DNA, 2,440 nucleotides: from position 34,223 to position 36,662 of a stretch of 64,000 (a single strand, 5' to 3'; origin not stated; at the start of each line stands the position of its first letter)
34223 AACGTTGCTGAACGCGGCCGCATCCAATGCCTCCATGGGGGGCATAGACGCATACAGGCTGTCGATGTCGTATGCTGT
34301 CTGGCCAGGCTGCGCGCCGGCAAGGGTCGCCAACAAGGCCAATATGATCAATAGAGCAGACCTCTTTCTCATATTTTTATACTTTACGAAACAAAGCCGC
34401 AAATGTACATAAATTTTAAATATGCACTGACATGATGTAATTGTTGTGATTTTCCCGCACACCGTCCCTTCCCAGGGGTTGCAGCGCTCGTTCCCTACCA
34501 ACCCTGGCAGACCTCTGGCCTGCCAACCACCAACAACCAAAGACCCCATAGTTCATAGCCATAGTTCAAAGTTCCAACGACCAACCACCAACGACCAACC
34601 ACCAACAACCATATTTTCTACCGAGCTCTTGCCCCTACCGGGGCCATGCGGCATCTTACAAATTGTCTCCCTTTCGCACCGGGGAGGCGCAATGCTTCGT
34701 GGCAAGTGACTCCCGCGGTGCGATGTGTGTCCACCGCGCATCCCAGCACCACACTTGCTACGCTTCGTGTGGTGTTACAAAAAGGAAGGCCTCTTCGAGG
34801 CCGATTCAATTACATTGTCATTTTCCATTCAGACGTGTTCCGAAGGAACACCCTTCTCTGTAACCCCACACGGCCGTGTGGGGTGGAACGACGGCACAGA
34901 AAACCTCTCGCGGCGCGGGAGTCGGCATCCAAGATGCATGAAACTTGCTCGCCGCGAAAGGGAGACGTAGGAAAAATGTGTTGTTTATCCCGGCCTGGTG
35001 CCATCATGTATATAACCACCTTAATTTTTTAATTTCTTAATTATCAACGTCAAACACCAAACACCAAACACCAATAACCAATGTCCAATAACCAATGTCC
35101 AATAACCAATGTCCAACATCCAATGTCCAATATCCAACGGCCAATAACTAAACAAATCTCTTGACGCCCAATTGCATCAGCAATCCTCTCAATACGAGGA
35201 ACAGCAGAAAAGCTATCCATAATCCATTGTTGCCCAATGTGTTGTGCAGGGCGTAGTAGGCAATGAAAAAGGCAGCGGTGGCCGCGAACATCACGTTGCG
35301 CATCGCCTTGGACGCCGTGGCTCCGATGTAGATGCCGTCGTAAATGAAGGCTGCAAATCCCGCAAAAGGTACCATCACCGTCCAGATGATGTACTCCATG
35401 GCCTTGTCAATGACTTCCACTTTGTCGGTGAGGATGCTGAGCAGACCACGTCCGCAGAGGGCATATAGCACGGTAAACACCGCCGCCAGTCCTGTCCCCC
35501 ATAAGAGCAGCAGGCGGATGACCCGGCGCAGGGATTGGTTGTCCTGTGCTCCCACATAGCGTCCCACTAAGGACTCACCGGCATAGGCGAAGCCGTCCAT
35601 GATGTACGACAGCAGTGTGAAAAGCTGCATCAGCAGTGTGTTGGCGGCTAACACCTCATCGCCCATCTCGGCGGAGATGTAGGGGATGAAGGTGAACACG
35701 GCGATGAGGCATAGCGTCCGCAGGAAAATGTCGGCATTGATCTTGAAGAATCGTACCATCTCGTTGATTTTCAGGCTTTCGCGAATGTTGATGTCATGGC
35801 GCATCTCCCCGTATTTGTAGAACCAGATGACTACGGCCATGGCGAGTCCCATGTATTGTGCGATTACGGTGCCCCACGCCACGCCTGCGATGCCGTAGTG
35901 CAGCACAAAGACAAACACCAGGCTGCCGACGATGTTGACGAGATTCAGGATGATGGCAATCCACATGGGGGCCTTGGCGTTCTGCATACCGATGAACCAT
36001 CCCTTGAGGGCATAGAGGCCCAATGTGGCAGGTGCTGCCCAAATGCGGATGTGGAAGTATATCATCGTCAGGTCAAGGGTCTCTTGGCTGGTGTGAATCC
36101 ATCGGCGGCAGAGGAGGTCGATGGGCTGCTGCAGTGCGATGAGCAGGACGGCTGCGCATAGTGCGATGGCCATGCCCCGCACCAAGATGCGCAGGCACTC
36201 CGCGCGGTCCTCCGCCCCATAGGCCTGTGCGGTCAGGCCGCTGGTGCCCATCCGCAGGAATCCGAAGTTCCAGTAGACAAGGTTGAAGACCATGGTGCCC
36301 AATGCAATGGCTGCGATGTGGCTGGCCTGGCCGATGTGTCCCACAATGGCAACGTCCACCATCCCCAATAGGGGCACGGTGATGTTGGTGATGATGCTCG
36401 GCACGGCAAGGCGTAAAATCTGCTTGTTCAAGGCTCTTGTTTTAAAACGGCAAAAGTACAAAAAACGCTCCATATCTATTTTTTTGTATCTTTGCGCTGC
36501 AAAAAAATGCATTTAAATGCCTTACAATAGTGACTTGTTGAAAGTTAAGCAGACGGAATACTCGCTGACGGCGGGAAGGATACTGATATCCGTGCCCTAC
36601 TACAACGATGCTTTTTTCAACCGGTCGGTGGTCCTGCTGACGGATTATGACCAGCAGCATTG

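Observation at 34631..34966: Hairpin-dense GC-rich non-coding element closed by a perfect 13-bp long-range helix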

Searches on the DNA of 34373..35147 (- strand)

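Call 18: search_rna_families(source=window, start=34373, end=35147, threshold=evalue, max_evalue=10, show_alignments=2)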
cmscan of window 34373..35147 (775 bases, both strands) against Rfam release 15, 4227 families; matches with E-value up to 10: 3.
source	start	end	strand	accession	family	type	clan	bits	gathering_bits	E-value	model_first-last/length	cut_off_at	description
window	34731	34789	+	RF00793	mir-497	Gene; miRNA;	-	17.4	62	1.6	1-85/85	no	mir-497 microRNA precursor family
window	34668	34720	-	RF03059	raiA-hairpin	Gene; sRNA;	-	14.8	43.7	7.4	1-48/48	no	raiA-hairpin RNA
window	34836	34883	-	RF01687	Acido-Lenti-1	Gene; sRNA;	-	14.7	37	1.2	1-46/46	no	Acido-Lenti-1 RNA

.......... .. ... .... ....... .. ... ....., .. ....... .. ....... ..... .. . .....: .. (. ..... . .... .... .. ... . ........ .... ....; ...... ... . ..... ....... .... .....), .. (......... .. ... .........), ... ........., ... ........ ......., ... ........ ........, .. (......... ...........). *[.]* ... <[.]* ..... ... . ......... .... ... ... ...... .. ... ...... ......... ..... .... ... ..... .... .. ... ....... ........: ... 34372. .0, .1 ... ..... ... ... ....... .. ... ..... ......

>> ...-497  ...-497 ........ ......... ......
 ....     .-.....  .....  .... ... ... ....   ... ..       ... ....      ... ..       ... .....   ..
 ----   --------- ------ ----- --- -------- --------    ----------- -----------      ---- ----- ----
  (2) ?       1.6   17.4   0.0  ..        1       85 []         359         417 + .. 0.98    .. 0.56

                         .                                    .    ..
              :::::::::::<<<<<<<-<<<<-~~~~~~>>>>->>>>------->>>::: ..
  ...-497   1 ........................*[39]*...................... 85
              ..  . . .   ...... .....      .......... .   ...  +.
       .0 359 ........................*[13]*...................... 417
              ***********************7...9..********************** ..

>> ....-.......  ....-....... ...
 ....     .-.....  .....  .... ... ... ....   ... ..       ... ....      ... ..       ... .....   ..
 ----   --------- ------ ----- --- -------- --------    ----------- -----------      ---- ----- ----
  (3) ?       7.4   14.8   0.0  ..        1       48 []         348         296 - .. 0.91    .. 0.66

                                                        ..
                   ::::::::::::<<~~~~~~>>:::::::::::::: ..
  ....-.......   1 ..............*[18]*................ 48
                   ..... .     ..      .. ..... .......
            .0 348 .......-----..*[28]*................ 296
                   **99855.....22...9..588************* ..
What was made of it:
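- On Any Rfam 15 RNA family: The best sub-threshold hits have E above 1 (call 18).
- Closest known: raiA-hairpin RNA. Same: Local sequence resemblance to the core module: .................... (call 18).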

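Call 26: build_rna_model(alignment_id=A3, structure=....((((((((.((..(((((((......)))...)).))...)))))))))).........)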
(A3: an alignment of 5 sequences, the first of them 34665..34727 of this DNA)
Model R1 built from alignment A3 (5 sequences, 63 columns); structure: as given.
model positions 62; base pairs 17; branch points 0; effective number of sequences 2.03; information 0.901 bits per position. Calibrated on 0.2 Mb of random sequence (short: E-values are rough).
structure used (alignment columns):
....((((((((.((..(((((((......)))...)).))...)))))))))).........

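Call 28: search_with_rna_model(model_id=R1, sources=[window, L001, L002, L003, L004, L005, L006, L007, L008, L009, L010, L011, L012, L013, L014, L015, L016, L017, L018, L019, L020, L021, L022, L023, L024, L025, L026, L027, L028, L029, L030, L031, L032, L033, L034, L035, L036, L037, L038, L039, L040, L041, L042, L043, L044, L045, L046, L047, L048, L049, L050, L051, L052, L053, L054, L055, L056, L057, L058, L059, L060, L061, L062, L063, L064, L065, L066, L067, L068, L069, L070, L071, L072, L073, L074, L075, L076, L077, L078, L079, L080, L081], max_evalue=10, show_alignments=10)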
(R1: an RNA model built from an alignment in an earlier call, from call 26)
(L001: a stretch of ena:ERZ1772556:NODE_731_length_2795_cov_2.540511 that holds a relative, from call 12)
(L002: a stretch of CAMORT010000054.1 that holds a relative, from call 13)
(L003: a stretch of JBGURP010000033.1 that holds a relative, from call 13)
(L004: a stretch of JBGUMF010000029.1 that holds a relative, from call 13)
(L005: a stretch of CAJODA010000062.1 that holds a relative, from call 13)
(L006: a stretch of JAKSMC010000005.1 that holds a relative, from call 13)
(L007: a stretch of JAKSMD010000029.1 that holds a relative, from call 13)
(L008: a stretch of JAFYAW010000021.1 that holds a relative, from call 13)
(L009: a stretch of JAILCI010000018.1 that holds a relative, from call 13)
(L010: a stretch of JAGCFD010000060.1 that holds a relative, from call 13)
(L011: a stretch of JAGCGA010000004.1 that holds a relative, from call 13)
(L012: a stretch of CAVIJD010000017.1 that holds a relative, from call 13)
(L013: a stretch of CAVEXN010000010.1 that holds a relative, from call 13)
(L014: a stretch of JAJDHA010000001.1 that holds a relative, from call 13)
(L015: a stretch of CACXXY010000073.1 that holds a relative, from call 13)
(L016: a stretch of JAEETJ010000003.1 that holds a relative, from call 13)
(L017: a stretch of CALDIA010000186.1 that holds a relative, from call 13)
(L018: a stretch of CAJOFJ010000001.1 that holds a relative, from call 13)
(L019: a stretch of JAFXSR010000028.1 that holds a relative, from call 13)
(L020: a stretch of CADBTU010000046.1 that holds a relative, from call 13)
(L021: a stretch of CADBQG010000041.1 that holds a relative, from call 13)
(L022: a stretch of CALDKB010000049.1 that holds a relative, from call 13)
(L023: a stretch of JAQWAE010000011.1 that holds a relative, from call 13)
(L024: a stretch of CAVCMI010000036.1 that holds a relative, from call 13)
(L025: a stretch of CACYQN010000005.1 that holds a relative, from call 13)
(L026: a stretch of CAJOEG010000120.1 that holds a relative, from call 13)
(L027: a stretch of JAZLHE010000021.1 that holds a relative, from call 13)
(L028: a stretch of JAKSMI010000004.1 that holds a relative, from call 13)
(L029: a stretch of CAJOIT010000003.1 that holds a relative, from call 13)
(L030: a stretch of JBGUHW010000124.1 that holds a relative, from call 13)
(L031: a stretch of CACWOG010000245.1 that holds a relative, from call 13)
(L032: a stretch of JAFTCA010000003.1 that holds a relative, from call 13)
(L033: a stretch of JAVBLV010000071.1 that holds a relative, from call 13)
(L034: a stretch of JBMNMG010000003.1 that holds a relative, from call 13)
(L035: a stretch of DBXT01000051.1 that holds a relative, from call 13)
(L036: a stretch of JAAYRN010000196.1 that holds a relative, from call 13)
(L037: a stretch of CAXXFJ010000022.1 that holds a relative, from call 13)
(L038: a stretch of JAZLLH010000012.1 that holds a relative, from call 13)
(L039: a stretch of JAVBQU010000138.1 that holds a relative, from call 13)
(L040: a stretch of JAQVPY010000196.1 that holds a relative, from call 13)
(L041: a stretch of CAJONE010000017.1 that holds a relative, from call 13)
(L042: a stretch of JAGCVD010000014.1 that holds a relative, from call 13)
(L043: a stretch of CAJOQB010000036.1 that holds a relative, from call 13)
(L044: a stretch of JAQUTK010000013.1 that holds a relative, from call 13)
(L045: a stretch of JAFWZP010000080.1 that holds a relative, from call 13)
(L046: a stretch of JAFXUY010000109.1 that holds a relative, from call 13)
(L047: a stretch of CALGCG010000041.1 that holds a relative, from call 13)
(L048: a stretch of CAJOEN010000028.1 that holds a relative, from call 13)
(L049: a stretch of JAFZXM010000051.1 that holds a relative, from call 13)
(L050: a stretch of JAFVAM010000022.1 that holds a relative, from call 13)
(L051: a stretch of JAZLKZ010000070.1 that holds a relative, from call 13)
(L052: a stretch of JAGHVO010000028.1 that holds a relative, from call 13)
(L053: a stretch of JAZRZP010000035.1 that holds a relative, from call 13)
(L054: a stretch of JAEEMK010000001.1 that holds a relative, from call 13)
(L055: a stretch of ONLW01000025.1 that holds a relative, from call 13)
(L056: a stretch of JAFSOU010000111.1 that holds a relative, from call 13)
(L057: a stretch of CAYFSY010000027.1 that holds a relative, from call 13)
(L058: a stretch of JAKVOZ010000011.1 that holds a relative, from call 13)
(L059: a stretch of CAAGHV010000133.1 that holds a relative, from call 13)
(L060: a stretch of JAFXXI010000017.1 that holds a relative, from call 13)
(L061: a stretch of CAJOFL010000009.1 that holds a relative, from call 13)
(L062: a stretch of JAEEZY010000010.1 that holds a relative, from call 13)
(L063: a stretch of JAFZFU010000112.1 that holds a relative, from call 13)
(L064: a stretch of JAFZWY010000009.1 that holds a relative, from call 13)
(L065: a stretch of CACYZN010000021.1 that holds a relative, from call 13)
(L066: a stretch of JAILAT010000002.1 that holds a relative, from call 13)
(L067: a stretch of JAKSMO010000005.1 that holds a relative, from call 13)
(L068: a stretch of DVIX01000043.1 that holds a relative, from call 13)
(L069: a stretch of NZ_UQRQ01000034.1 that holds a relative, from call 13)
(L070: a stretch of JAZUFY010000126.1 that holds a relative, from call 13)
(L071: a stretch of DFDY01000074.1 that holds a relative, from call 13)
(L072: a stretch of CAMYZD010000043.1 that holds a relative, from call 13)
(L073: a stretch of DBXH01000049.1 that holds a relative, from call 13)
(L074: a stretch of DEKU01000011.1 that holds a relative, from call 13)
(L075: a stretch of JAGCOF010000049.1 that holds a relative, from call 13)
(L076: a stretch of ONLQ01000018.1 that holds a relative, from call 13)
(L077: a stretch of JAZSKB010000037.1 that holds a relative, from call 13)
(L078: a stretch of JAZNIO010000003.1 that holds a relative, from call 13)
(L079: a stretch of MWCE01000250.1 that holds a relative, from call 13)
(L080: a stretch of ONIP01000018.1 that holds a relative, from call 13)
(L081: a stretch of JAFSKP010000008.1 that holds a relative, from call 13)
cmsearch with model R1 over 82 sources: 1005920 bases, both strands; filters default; matches with E-value up to 10: 10.
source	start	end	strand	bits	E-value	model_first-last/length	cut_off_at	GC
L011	12906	12968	+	86.3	6.7e-19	1-62/62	no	0.6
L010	7395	7456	+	86.2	6.8e-19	1-62/62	no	0.6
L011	7377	7438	+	86.2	6.8e-19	1-62/62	no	0.6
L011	5220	5281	-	82.6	5.7e-18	1-62/62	no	0.65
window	34665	34727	-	79.3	4.2e-17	1-62/62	no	0.65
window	34905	34966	+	33.4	2.4e-05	1-62/62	no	0.63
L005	638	710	+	20.1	0.064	1-62/62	no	0.59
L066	7202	7246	-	13.6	3.1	1-62/62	no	0.71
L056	7711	7751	+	13.4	3.5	1-62/62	no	0.46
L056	4964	5041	+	12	7.6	1-62/62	no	0.54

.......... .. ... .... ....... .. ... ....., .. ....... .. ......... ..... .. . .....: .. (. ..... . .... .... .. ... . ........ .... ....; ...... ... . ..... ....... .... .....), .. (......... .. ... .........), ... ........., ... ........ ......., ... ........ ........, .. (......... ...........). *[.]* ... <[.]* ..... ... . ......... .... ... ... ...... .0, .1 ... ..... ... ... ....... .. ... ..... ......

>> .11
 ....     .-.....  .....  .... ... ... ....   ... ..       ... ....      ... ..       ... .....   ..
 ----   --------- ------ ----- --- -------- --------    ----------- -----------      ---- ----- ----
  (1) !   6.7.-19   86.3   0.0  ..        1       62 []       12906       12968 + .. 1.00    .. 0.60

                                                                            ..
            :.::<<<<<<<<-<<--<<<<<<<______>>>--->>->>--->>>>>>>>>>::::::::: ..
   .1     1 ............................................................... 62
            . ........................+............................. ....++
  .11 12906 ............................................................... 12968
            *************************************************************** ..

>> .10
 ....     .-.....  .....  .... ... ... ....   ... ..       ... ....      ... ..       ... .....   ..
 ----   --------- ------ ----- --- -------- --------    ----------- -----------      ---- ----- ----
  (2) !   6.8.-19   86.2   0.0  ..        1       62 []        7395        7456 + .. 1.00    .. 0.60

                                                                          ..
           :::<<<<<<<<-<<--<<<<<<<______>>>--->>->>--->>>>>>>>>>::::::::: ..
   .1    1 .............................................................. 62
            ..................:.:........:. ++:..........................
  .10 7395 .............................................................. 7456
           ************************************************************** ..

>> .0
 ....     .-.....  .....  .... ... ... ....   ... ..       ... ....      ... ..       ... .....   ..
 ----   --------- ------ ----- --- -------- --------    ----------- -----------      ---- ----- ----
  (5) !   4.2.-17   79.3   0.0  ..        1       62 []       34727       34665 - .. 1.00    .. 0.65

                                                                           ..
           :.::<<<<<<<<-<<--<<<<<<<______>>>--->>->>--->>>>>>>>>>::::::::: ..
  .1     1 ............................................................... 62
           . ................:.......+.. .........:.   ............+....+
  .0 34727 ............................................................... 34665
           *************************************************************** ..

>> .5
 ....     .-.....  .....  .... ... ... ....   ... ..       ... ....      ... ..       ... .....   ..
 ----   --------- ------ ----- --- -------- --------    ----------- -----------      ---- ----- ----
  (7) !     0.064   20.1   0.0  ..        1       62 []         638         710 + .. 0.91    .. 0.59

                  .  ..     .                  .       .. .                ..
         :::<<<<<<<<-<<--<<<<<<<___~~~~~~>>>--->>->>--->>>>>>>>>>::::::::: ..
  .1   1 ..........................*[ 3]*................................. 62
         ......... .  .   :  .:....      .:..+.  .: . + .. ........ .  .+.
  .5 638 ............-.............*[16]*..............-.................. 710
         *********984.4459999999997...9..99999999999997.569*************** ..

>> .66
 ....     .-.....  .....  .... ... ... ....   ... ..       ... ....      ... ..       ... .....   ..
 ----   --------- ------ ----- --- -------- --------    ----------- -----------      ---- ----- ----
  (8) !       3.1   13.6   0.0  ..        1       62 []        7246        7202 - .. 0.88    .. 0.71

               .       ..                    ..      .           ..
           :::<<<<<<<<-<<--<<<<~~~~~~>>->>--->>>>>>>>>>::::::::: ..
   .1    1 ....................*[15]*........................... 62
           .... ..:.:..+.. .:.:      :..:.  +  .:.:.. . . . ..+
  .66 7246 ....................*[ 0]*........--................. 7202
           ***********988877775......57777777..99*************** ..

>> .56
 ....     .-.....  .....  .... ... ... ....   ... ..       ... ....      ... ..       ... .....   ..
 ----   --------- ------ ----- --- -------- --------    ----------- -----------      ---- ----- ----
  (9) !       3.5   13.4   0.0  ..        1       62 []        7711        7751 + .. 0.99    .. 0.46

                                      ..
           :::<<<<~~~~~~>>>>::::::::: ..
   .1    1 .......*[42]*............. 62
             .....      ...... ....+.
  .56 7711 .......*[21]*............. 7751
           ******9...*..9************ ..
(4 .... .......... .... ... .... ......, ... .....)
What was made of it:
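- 34665..34727 (-): Type-A core hairpin module: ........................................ Model R1, 79.3 bits, E=4e-17 (call 28).
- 34905..34966 (+): Type-B core hairpin module. The stem is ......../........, compensatory relative to type A. Model R1, 33.4 bits, E=2.4e-5 (call 28).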

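Call 31: search_with_rna_model(model_id=R1, sources=[L082, L083, L084, L085, L086, L087, L088, L089, L090, L091, L092, L093, L094, L095, L096, L097, L098, L099, L100, L101, L102, L103, L104, L105], max_evalue=1, show_alignments=0)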
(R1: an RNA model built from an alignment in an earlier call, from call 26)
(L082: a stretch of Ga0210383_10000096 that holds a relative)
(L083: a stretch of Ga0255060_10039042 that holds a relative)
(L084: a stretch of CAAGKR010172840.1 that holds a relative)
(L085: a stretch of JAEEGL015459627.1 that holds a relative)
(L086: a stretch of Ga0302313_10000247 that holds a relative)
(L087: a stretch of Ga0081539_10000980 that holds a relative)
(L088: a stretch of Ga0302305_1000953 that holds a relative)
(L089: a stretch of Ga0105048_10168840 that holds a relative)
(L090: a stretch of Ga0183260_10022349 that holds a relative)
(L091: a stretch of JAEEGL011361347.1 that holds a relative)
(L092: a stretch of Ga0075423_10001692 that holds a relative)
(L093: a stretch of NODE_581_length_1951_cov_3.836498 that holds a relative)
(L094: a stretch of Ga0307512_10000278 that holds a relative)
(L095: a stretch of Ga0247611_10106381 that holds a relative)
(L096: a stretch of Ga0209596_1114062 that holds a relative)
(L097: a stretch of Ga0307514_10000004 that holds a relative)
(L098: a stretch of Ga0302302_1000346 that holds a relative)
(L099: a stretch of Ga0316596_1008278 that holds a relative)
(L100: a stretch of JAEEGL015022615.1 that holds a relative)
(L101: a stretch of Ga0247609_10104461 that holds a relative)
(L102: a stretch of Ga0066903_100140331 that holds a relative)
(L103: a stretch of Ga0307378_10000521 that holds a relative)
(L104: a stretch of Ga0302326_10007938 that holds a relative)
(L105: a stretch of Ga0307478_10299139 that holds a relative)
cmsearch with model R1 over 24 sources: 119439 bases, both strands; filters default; matches with E-value up to 1: 13.
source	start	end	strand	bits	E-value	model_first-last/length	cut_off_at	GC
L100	2330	2391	-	84.8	1.9e-19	1-62/62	no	0.66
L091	1242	1303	-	83.2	4.9e-19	1-62/62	no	0.6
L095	143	205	+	69.4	1.7e-15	1-62/62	no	0.6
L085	1370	1432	+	69.1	2e-15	1-62/62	no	0.62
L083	370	432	+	66.8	7.9e-15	1-62/62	no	0.6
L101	2483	2545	+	66.8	7.9e-15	1-62/62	no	0.6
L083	129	191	-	32.3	5.8e-06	1-62/62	no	0.65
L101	2242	2304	-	32.3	5.8e-06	1-62/62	no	0.65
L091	1547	1608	+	29.8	2.4e-05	1-62/62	no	0.65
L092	6180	6248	+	13.8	0.32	1-62/62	no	0.71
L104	970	1024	-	12.4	0.72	4-55/62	no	0.69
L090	138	159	-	12.1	0.86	4-55/62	no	0.73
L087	1824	1887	+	12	0.94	1-62/62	no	0.66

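Call 47: search_dna_similar(query=window:34600-35016:+, collection=plasmids, mode=distant, max_evalue=0.001)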
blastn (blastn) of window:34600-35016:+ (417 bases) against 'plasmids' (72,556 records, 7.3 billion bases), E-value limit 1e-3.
No match.

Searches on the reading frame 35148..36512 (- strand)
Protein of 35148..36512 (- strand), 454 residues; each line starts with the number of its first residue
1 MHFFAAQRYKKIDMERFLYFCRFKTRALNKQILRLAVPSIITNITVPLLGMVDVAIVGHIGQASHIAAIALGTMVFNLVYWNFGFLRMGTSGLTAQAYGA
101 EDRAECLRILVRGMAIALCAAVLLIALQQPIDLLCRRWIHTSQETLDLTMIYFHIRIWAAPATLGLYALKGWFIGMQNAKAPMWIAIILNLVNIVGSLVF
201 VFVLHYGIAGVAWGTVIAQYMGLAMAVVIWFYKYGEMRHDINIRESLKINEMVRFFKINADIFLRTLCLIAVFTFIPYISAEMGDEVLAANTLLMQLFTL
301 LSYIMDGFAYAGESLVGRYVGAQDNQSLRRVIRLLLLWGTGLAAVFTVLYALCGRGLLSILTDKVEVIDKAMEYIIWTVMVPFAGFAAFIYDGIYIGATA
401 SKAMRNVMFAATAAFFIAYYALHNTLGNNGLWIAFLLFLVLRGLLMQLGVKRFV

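Call 10: search_protein_families(library=pfam, proteins=[window:35148-36512:-])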
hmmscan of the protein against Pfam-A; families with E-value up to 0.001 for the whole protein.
window:35148-36512:- (454 aa): 1 family
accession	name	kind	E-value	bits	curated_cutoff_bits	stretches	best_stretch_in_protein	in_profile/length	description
PF01554.23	MatE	-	2.7e-37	128.4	24.9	2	38-197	1-159/161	MatE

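Call 12: find_encoding_contigs(protein=window:35148-36512:-, flank=6000, max_places=10)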
Protein window:35148-36512:- (454 aa): 1 contig read that carries it; 1 place shown.
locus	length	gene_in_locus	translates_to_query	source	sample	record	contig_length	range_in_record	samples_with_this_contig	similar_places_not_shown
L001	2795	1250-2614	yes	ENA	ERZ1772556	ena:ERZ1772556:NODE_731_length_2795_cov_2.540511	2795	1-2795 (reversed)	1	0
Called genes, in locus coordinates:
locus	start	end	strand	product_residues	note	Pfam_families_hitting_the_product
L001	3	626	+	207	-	?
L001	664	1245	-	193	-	PF02622:DUF179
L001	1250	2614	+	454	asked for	PF01554:MatE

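Call 13: find_related_loci(query=window:35148-36512:-, collection=genome_contigs, flank=6000)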
Query window:35148-36512:- (454 aa) in genome_contigs; peptide patterns used: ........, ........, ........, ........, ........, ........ (x = any residue, [..] = any of these).
599 stretches matched a pattern (row limit reached: there are more); 578 encode a relative of the query (tblastn E <= 1e-3); the best 80 are kept; 80 distinct loci.
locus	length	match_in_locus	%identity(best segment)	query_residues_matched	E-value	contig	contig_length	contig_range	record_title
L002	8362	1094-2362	80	13-435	0e+0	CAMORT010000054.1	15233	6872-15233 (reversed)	MAG: uncultured Bacteroidales bacterium isolate SRR873608_bin.152_metaWRAP_v1.3_MAG genome assembly, contig: NODE_11706_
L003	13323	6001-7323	79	12-452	0e+0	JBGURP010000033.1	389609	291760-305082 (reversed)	MAG: Bacteroidales bacterium isolate ruminal_MAG_113 ruminal_MAG_113_contig_0033, whole genome shotgun sequence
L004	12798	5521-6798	76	29-454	0e+0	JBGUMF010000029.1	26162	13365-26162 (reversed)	MAG: Bacteroidales bacterium isolate ruminal_MAG_24 ruminal_MAG_24_contig_0029, whole genome shotgun sequence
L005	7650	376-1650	79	28-452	0e+0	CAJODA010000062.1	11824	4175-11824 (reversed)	uncultured Bacteroidales bacterium isolate Red_deer_1_mag_133 genome assembly, contig: scaffold_6940, whole genome shotg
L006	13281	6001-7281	74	28-454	0e+0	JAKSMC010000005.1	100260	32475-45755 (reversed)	MAG: Bacteroidales bacterium isolate Horse_feces115 MAG115_5, whole genome shotgun sequence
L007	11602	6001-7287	74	26-454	0e+0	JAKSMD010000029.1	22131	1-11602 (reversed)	MAG: Bacteroidales bacterium isolate Horse_feces116 MAG116_29, whole genome shotgun sequence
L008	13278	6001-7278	76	29-454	0e+0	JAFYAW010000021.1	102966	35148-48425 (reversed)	MAG: Bacteroidales bacterium isolate RGIG6923 Sheep_Rumen-5__c4085, whole genome shotgun sequence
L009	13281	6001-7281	74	28-454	0e+0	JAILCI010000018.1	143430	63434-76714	MAG: Bacteroidales bacterium isolate RUI581 k141_1259200_flag=0_multi=73.9898_len=143430, whole genome shotgun sequence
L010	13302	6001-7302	71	21-454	0e+0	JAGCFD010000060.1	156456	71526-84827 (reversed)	MAG: Bacteroidales bacterium isolate RGIG9735 Yak_Omasum-3__c1441749, whole genome shotgun sequence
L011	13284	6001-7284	73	27-454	0e+0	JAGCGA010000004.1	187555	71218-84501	MAG: Bacteroidales bacterium isolate RGIG9758 Yak_Omasum-4__c97208, whole genome shotgun sequence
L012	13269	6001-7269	69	24-446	0e+0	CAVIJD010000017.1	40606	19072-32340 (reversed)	bacterium isolate H07634-L1_cleanbin_000010 genome assembly, contig: Spades_H07634-L1_contig_656, whole genome shotgun s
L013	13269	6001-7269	69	24-446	0e+0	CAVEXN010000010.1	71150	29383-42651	Oscillospiraceae bacterium isolate H07675-L1_cleanbin_000010 genome assembly, contig: Spades_H07675-L1_contig_229, whole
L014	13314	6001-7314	66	11-448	0e+0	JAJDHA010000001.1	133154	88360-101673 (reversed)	Odoribacter sp. OttesenSCG-928-L07 isolate OttesenSCG-928-L05 AH-928-L05_NODE_1, whole genome shotgun sequence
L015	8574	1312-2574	70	28-448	0e+0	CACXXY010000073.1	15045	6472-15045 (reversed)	MAG: uncultured Bacteroidetes bacterium isolate RUG11690 genome assembly, contig: RUG11690_asm_73, whole genome shotgun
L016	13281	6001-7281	69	28-454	0e+0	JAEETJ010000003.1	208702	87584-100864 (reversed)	MAG: Bacteroidales bacterium isolate Tb.RUG.402 NODE_51_length_208702_cov_5.072199, whole genome shotgun sequence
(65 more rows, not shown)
